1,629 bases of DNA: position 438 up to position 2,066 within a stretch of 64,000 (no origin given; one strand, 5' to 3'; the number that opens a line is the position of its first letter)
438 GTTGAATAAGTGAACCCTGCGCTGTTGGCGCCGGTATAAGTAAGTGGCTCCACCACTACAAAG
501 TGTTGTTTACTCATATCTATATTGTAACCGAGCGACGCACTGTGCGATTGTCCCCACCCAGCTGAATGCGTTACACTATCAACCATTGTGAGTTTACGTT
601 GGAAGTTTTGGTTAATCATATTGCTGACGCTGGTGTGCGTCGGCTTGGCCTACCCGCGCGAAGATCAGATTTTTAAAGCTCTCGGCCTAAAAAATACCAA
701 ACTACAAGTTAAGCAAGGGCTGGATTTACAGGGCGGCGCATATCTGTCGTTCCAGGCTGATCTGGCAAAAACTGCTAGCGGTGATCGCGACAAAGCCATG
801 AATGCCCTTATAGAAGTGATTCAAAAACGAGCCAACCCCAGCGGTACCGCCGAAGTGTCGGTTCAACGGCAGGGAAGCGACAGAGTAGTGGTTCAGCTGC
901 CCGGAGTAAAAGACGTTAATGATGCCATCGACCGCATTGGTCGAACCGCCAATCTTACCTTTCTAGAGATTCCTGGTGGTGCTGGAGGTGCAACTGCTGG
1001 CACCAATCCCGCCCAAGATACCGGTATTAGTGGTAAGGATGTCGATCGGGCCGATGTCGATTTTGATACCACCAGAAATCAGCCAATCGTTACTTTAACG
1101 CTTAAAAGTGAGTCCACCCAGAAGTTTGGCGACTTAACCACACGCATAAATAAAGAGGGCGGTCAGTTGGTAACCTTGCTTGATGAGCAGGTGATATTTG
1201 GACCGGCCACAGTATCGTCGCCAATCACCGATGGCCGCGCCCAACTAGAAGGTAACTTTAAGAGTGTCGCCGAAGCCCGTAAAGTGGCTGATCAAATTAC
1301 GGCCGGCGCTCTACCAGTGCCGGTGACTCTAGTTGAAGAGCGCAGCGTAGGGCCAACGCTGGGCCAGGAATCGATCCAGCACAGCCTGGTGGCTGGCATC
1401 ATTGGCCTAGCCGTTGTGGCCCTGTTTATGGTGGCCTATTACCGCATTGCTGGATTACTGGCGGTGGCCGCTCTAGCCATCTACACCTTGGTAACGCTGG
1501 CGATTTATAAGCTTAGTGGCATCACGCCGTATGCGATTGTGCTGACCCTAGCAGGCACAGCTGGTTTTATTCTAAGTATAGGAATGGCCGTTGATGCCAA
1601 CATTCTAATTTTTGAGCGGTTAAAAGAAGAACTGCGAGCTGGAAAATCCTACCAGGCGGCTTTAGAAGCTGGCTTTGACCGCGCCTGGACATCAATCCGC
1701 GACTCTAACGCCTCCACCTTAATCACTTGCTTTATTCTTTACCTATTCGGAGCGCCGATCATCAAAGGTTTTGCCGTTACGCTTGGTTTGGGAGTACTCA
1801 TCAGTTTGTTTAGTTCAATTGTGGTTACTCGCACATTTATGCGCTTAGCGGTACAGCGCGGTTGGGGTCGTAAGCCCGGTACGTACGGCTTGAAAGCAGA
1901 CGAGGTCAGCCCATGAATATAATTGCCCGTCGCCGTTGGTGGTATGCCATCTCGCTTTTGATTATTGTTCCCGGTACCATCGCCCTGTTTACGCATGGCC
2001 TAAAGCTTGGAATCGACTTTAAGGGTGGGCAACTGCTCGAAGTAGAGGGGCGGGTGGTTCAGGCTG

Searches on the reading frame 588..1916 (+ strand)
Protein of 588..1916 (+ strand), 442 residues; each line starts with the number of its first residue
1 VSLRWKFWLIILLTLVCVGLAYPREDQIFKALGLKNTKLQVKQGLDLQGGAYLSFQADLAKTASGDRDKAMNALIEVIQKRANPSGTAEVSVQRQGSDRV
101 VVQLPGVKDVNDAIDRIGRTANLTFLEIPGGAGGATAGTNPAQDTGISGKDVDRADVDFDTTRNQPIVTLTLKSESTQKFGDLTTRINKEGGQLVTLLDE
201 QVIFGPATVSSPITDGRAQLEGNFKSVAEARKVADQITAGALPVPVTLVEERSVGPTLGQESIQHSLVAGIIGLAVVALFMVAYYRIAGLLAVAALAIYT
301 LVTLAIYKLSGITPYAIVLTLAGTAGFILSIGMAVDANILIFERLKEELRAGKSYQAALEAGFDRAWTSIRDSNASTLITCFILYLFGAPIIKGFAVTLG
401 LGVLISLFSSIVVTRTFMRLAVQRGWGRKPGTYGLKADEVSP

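Call 68: find_encoding_contigs(protein=window:588-1916:+, flank=10000, max_places=2)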
Protein window:588-1916:+ (442 aa): 2 contigs read that carry it; 1 place shown.
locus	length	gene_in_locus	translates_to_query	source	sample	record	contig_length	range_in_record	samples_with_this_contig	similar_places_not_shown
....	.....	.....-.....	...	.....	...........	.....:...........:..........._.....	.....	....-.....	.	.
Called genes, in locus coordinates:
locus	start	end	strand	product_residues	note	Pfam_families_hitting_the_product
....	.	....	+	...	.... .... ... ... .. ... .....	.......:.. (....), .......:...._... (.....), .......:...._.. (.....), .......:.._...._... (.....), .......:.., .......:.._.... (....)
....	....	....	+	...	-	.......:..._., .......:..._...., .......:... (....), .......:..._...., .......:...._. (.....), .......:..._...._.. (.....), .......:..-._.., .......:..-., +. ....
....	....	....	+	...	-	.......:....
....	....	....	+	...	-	-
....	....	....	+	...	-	-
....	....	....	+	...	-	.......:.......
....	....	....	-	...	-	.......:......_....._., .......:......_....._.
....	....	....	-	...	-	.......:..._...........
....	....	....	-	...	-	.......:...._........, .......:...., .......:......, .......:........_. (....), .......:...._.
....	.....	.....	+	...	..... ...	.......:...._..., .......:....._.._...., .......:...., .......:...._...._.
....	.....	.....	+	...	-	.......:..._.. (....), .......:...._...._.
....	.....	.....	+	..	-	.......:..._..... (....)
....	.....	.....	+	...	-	-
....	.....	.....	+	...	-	-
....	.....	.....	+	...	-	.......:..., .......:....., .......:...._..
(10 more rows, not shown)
